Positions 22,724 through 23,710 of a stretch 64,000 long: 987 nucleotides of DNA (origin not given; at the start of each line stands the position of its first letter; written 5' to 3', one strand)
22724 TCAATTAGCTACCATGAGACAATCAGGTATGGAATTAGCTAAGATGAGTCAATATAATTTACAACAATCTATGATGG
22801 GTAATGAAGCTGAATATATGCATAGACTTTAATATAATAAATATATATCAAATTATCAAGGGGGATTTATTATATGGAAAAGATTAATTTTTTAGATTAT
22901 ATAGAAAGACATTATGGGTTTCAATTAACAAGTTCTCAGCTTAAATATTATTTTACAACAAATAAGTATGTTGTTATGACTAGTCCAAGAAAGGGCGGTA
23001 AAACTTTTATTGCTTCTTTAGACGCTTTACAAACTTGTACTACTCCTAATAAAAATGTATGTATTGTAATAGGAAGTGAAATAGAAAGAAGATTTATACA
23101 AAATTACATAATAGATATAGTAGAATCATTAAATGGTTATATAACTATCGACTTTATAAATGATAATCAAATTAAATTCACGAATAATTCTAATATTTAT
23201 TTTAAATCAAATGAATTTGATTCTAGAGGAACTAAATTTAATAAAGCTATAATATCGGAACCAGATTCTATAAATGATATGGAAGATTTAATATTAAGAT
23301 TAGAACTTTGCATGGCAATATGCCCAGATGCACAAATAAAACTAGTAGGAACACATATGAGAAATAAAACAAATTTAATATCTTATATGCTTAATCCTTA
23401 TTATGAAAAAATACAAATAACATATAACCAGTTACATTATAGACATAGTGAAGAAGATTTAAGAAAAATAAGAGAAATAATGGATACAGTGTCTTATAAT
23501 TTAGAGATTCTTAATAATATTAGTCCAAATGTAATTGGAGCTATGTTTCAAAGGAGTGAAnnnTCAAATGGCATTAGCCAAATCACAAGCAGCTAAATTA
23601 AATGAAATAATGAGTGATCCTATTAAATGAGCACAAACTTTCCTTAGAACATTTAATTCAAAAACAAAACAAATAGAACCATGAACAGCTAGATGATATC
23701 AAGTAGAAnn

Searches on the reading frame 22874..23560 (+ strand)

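Call 50: search_protein_families(library=pfam, proteins=[window:22874-23560:+], max_evalue=0.1)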
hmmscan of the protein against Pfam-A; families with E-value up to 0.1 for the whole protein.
seq(229 aa): 1 family
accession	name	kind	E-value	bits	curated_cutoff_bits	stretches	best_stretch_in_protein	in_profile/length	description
PF03237.21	Terminase_6N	-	0.0021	18.2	22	1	37-133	4-108/215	Terminase large subunit, T4likevirus-type, N-terminal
